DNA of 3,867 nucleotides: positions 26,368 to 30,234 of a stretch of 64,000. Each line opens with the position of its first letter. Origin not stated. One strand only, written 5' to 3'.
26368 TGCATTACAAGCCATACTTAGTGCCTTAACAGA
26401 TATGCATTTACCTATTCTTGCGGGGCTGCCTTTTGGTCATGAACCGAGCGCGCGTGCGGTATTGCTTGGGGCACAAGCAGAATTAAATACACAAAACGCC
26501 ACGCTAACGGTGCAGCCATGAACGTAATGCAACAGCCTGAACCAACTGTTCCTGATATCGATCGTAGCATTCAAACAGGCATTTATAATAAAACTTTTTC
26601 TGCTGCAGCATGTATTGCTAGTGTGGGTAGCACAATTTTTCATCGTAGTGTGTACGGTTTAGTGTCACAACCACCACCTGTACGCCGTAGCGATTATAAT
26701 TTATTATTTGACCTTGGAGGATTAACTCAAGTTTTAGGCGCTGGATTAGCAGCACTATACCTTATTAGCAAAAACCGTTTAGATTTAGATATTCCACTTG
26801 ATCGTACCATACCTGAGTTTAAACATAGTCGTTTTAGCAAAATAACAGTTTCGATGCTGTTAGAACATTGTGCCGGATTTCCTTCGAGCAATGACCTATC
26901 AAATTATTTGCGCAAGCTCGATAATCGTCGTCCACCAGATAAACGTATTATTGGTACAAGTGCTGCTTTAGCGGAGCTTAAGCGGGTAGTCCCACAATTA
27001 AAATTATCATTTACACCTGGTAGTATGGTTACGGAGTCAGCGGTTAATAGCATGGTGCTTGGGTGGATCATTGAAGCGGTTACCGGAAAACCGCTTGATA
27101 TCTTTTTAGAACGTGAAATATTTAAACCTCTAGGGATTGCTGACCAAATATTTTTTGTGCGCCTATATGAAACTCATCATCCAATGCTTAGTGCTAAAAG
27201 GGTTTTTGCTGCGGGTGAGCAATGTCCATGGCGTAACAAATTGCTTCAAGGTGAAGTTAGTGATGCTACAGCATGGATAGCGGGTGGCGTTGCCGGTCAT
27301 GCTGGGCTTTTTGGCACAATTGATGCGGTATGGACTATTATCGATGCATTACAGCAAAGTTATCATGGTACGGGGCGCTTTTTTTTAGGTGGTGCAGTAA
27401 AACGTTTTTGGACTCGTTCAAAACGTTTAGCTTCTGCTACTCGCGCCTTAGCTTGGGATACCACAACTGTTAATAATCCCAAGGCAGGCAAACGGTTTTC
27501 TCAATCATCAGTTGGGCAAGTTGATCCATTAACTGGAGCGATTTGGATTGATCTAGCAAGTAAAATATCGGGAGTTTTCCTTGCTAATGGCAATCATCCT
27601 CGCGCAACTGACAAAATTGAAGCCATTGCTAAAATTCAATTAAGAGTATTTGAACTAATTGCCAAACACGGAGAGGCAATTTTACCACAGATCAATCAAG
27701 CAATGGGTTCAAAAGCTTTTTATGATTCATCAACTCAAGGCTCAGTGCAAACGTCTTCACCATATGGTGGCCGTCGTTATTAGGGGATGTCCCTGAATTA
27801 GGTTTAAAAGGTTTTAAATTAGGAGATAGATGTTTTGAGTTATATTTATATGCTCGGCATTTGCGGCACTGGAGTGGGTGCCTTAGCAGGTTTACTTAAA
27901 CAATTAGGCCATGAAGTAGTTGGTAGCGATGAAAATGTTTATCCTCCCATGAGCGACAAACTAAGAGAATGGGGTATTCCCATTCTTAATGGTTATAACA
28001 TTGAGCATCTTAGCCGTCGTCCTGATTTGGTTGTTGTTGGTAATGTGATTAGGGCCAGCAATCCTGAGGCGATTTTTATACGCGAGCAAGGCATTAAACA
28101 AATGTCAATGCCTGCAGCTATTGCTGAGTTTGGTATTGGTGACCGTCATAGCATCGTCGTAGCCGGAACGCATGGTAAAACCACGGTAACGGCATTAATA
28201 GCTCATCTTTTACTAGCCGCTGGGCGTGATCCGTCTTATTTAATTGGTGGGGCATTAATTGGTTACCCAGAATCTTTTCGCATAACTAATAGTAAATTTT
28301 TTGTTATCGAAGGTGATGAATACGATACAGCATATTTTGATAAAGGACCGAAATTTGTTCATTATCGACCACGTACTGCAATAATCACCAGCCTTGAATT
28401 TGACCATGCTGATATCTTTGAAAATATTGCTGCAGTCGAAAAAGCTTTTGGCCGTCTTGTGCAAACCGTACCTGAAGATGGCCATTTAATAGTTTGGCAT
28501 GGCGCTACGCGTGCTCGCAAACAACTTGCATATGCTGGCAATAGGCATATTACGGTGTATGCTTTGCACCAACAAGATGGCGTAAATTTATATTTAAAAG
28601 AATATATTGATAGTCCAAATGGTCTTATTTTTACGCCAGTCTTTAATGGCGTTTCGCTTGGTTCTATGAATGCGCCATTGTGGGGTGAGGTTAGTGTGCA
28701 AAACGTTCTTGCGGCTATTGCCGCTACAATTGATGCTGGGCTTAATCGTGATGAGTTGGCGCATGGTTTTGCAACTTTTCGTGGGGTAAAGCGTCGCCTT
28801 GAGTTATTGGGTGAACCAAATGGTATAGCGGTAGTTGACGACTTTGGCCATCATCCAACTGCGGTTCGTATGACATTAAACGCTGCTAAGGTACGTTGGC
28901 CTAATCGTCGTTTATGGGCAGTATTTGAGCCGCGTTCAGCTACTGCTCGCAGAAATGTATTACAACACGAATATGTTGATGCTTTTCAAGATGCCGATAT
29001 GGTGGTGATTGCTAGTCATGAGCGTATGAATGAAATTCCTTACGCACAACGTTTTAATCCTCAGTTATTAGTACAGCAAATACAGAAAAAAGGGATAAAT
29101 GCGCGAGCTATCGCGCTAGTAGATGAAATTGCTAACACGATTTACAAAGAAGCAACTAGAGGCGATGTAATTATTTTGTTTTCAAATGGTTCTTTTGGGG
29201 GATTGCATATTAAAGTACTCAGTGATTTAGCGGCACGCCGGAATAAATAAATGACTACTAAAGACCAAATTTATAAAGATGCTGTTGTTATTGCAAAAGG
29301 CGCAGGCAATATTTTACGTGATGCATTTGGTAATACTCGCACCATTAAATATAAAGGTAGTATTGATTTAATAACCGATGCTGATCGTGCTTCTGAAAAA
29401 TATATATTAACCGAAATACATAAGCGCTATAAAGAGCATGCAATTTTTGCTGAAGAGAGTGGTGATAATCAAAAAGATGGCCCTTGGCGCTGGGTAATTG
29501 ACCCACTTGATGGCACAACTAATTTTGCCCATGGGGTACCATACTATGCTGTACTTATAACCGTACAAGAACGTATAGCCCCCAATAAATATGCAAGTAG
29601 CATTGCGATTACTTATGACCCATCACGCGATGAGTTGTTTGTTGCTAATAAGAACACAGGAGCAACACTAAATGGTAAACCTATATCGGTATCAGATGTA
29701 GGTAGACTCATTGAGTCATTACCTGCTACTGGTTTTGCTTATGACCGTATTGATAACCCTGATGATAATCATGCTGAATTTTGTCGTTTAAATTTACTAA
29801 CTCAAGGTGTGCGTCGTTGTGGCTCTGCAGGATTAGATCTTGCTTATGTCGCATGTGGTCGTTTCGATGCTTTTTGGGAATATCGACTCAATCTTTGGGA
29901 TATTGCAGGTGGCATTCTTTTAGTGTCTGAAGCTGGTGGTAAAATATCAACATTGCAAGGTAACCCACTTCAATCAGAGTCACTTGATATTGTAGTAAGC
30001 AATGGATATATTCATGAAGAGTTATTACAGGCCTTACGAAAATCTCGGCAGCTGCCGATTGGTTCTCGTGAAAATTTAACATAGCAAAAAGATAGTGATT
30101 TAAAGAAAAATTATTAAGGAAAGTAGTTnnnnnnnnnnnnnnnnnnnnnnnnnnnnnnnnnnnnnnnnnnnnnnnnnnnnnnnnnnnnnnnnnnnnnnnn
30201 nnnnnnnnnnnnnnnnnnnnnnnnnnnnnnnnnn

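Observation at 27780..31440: Further copies of the same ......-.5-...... motif upstream of mpl and the dapA-like gene, consistent with a small regulon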

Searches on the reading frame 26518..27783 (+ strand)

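Call 10: search_protein_families(library=ncbifam, proteins=[window:26518-27783:+])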
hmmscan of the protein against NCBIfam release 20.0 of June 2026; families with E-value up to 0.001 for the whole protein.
window:26518-27783:+ (421 aa): 10 families
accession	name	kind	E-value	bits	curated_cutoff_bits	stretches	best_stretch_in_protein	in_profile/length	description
NF002968.0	PRK03642.1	equivalog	2e-27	96.1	385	1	57-365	91-402/432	penicillin binding protein PBP4B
NF052559.1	MthAcHydAcmB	equivalog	2.7e-08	32.9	550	1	106-215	117-216/391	methyl acetate hydrolase AcmB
NF033698.1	blaCSA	exception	6.3e-05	22.1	884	1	32-122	45-131/375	CSA family class C beta-lactamase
NF000519.2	blaPDC_var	exception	0.00011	21.6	900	1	42-210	65-214/397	PDC variant family class C beta-lactamase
NF000422.6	blaPDC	exception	0.00014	21.2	865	0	41-208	64-212/397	PDC family class C beta-lactamase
NF033700.1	blaCMA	exception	0.00014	21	887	1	32-122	45-131/375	CMA family class C beta-lactamase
NF033085.1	bla_class_C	equivalog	0.00019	20.4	415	0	46-120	39-111/356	class C beta-lactamase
NF050047.1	blaELC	exception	0.00021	20.3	840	1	46-122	115-190/434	ELC family class C beta-lactamase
NF041663.1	ampC_Sliq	exception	0.00029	19.9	860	1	13-122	27-133/378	cephalosporin-hydrolyzing class C beta-lactamase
NF000239.3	MOX_CMY1_fam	exception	0.00052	19.3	770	0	8-120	30-139/383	CMY-1/MOX family class C beta-lactamase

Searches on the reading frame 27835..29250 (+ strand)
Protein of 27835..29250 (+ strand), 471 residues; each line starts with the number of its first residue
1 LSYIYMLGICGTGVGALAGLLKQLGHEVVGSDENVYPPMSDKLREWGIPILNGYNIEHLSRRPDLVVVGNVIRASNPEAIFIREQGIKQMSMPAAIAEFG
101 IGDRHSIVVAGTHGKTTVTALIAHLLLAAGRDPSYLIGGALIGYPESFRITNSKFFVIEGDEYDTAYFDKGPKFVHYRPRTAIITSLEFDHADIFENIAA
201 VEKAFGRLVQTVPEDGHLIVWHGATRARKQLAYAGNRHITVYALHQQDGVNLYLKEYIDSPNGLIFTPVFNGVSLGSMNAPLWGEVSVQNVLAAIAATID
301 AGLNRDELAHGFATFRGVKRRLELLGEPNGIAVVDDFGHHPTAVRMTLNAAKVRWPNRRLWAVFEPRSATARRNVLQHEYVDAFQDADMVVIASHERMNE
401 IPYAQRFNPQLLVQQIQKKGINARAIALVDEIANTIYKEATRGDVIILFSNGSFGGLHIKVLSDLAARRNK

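Call 10: search_protein_families(library=ncbifam, proteins=[window:27835-29250:+])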
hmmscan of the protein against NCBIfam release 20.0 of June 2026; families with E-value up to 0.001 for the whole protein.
window:27835-29250:+ (471 aa): 19 families
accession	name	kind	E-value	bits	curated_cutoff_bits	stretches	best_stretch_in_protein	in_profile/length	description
TIGR01081.1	mpl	equivalog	3.2e-111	372.5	388.7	1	4-465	2-447/448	UDP-N-acetylmuramate:L-alanyl-gamma-D-glutamyl-meso-diaminopimelate ligase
TIGR01082.1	murC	equivalog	3e-85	287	335.1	1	4-457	2-444/449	UDP-N-acetylmuramate--L-alanine ligase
NF011171.0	PRK14573.1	equivalog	4e-44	150.7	1015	1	5-452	8-435/809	bifunctional UDP-N-acetylmuramate--L-alanine ligase/D-alanine--D-alanine ligase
NF001124.0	PRK00139.1-2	equivalog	3.7e-23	82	476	1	180-430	200-451/500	UDP-N-acetylmuramoyl-L-alanyl-D-glutamate--2,6-diaminopimelate ligase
NF053648.1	pMurE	equivalog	9.4e-23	80.7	600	1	179-449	190-449/464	pseudomurein biosynthesis peptide ligase pMurE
NF008896.0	PRK11929.1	equivalog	3.2e-21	74.9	1023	1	178-448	201-470/965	bifunctional UDP-N-acetylmuramoyl-L-alanyl-D-glutamate--2,6-diaminopimelate ligase MurE/UDP-N-acetylmuramoyl-tripeptide--D-alanyl-D-alanine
TIGR01087.1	murD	equivalog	9.2e-21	74.4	211.95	1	5-336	3-322/441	UDP-N-acetylmuramoyl-L-alanine--D-glutamate ligase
NF053645.1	pMurC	equivalog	7.3e-20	71.1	560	2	6-133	3-131/492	pseudomurein biosynthesis peptide ligase pMurC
TIGR01085.1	murE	subfamily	1.9e-19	69.9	257.3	2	181-364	180-364/472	UDP-N-acetylmuramyl-tripeptide synthetase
NF001123.0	PRK00139.1-1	equivalog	2.3e-18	66.1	586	1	181-450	199-463/493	UDP-N-acetylmuramoyl-L-alanyl-D-glutamate--2,6-diaminopimelate ligase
NF001126.0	PRK00139.1-4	equivalog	3.4e-16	58.9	373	1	181-353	196-364/486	UDP-N-acetylmuramoyl-L-alanyl-D-glutamate--2,6-diaminopimelate ligase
NF053646.1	pMurD1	equivalog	1.4e-14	53.7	610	1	288-448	285-438/465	pseudomurein biosynthesis peptide ligase pMurD1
TIGR01143.1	murF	subfamily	8.4e-13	48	288.6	1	178-351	149-318/418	UDP-N-acetylmuramoyl-tripeptide--D-alanyl-D-alanine ligase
TIGR02068.2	cya_phycin_syn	equivalog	2.2e-10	39.2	850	1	286-451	683-849/862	cyanophycin synthetase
NF010623.0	PRK14016.1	subfamily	2.6e-10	39.1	877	1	286-451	685-851/871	cyanophycin synthetase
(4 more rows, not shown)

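Call 20: find_homologous_proteins(query=window:27835-29250:+, max_evalue=1e-50)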
Query window:27835-29250:+ (471 aa): 7999 proteins with E <= 1e-50 among 8000 candidates; the best 120 are listed.
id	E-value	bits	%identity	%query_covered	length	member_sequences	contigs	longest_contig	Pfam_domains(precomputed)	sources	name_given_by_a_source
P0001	0.0e+0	1067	100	100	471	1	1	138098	PF02875.27,PF08245.19,PF01225.31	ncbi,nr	ncbi:MAG: UDP-N-acetylmuramate dehydrogenase [Deltaproteobacteria bacterium]|nr:UDP-N-acetylmuramate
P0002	3.3e-206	704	65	99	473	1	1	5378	PF02875.27,PF08245.19,PF01225.31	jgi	jgi:UDP-N-acetylmuramate: L-alanyl-gamma-D-glutamyl-meso-diaminopimelate ligase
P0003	1.3e-205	702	66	99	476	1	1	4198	PF02875.27,PF08245.19,PF01225.31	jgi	jgi:UDP-N-acetylmuramate: L-alanyl-gamma-D-glutamyl-meso-diaminopimelate ligase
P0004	1.6e-205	701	65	99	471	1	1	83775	PF02875.27,PF08245.19,PF01225.31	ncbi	-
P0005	1.7e-205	701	65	99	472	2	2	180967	PF02875.27,PF08245.19,PF01225.31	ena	-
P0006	4.4e-202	690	63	98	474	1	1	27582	PF02875.27,PF08245.19,PF01225.31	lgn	-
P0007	5.6e-202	690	64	98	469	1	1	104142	PF02875.27,PF08245.19,PF01225.31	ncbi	-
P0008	7.6e-202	689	64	98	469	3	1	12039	PF02875.27,PF08245.19,PF01225.31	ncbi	-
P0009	1.1e-200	685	64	98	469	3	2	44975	PF02875.27,PF08245.19,PF01225.31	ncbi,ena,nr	ncbi:MAG: UDP-N-acetylmuramate--L-alanine ligase [Myxococcota bacterium]|nr:Mur ligase domain-contai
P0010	1.1e-198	679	65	97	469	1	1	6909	PF02875.27,PF08245.19,PF01225.31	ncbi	-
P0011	5.0e-197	673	63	99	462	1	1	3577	PF02875.27,PF08245.19,PF01225.31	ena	-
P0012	1.6e-194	665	63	98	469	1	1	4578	PF02875.27,PF08245.19,PF01225.31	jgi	-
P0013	1.9e-194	665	63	99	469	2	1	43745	PF02875.27,PF08245.19,PF01225.31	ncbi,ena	-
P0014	2.0e-194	665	61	98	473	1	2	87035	PF02875.27,PF08245.19,PF01225.31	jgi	jgi:UDP-N-acetylmuramate: L-alanyl-gamma-D-glutamyl-meso-diaminopimelate ligase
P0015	1.9e-193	662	62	99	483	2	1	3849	PF02875.27,PF08245.19,PF01225.31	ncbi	-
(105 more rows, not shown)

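Call 21: find_encoding_contigs(protein=P0001, flank=10000, max_places=3)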
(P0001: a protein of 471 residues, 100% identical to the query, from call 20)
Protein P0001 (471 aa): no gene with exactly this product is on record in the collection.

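Call 22: find_encoding_contigs(protein=P0004, flank=10000, max_places=2)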
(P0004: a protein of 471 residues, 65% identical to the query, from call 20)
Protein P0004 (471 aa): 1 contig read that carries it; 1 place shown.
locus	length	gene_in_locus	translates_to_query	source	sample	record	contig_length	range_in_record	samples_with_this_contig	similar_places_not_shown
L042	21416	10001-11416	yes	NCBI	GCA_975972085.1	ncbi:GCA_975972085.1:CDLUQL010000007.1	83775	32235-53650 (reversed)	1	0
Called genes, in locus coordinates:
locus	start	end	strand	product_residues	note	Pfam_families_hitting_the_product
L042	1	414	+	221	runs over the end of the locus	-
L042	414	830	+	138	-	-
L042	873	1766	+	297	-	PF02016:Peptidase_S66, PF17676:Peptidase_S66C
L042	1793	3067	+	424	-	PF00144:Beta-lactamase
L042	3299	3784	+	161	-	-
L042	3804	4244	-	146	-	PF00903:Glyoxalase, PF13669:Glyoxalase_4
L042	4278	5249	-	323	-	PF08545:ACP_syn_III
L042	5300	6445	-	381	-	PF02771:Acyl-CoA_dh_N, PF02770:Acyl-CoA_dh_M, PF00441:Acyl-CoA_dh_1, PF08028:Acyl-CoA_dh_2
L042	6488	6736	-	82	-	-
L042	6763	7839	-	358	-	PF00702:Hydrolase (faint), PF12689:Acid_PPase (faint), PF13419:HAD_2 (faint)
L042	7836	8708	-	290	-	PF01266:DAO (weak), PF02737:3HCDH_N, PF00725:3HCDH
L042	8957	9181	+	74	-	-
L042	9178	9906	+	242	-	-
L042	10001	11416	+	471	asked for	PF01225:Mur_ligase, PF08245:Mur_ligase_M, PF02875:Mur_ligase_C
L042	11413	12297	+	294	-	PF00459:Inositol_P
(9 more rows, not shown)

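Call 23: find_encoding_contigs(protein=P0005, flank=10000, max_places=2)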
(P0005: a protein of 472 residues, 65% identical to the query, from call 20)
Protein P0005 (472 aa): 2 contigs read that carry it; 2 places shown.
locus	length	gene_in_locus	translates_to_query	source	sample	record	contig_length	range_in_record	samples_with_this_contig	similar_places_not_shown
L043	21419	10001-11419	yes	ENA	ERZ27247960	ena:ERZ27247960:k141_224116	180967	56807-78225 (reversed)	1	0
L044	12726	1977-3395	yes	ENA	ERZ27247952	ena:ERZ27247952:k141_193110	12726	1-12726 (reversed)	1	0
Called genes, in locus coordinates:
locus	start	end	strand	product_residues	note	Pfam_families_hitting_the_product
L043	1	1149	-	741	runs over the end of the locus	-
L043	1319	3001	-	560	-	PF00795:CN_hydrolase, PF02540:NAD_synthase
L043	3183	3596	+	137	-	-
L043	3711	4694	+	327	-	PF01590:GAF, PF13185:GAF_2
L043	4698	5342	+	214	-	PF13511:DUF4124 (weak)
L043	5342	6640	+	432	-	PF01595:CNNM, PF00571:CBS (weak), PF03471:CorC_HlyC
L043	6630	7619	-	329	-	PF07719:TPR_2 (faint)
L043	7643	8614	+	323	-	PF02016:Peptidase_S66, PF17676:Peptidase_S66C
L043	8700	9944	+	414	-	PF00144:Beta-lactamase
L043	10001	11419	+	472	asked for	PF01225:Mur_ligase, PF08245:Mur_ligase_M, PF02875:Mur_ligase_C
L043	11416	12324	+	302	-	PF00459:Inositol_P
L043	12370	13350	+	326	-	PF01553:Acyltransferase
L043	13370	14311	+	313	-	PF01073:3Beta_HSD (weak), PF01370:Epimerase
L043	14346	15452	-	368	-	PF00933:Glyco_hydro_3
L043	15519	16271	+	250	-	-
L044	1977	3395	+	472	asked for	PF01225:Mur_ligase, PF08245:Mur_ligase_M, PF02875:Mur_ligase_C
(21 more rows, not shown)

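Call 29: find_encoding_contigs(protein=P0014, flank=10000, max_places=2)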
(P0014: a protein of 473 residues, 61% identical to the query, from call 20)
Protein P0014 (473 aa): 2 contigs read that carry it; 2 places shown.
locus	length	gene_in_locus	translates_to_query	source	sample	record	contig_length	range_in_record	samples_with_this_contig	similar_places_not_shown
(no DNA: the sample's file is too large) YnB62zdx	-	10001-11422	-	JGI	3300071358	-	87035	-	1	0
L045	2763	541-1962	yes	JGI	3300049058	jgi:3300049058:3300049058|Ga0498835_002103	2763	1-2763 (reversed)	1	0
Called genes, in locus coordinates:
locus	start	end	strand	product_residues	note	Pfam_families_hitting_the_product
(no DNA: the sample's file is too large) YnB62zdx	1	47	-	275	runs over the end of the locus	PF00459:Inositol_P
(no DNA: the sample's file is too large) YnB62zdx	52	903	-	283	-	PF08386:Abhydrolase_4 (faint), PF12146:Hydrolase_4, PF00561:Abhydrolase_1, PF12697:Abhydrolase_6, PF03096:Ndr (weak)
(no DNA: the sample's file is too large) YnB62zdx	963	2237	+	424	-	PF07396:Porin_O_P (weak)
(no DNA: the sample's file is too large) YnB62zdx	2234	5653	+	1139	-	PF13620:CarboxypepD_reg (faint)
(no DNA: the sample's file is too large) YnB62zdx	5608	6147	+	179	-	-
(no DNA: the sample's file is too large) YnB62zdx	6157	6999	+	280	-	PF00763:THF_DHG_CYH, PF02882:THF_DHG_CYH_C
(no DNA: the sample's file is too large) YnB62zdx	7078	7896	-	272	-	PF13462:Thioredoxin_4, PF01323:DSBA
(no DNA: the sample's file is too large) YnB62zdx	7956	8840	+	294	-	PF02016:Peptidase_S66, PF17676:Peptidase_S66C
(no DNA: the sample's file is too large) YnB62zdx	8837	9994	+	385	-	PF00144:Beta-lactamase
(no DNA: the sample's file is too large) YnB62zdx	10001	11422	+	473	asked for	PF01225:Mur_ligase, PF08245:Mur_ligase_M, PF02875:Mur_ligase_C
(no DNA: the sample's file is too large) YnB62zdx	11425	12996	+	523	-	PF00732:GMC_oxred_N (faint), PF13450:NAD_binding_8 (faint), PF05199:GMC_oxred_C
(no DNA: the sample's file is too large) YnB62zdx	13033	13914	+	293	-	PF01553:Acyltransferase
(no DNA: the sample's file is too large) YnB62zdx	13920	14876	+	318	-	PF01073:3Beta_HSD, PF01370:Epimerase, PF16363:GDP_Man_Dehyd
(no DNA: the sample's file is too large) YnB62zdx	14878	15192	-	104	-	PF01909:NTP_transf_2, PF18765:Polbeta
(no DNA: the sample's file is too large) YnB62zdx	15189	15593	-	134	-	PF08780:NTase_sub_bind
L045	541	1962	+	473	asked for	PF01225:Mur_ligase, PF08245:Mur_ligase_M, PF02875:Mur_ligase_C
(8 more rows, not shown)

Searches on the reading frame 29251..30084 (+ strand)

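Call 10: search_protein_families(library=ncbifam, proteins=[window:29251-30084:+])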
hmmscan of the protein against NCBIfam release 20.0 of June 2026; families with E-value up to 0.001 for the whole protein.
window:29251-30084:+ (277 aa): 7 families
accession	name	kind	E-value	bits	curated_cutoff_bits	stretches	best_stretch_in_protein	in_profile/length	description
NF008027.1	PRK10757.1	equivalog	1.6e-49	168.3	332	1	11-264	8-259/267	inositol-1-monophosphatase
TIGR02067.1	his_9_HisN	equivalog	3.3e-43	148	275.15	1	12-262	6-251/252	histidinol-phosphatase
NF009321.0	PRK12676.1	equivalog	3.3e-39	134.5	264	1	30-263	33-263/264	bifunctional fructose-bisphosphatase/inositol-phosphate phosphatase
TIGR01331.1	bisphos_cysQ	equivalog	1.1e-20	74.3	228.8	1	11-246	5-238/250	3'(2'),5'-bisphosphate nucleotidase CysQ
NF010678.0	PRK14076.1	equivalog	9.8e-18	64.3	493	1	52-265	53-286/570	bifunctional NADP phosphatase/NAD kinase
NF008182.0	PRK10931.1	equivalog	1.1e-07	31.2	379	1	12-243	6-231/246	3'(2'),5'-bisphosphate nucleotidase CysQ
TIGR01330.1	bisphos_HAL2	equivalog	3.7e-07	29.3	267.05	0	211-241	291-321/359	3'(2'),5'-bisphosphate nucleotidase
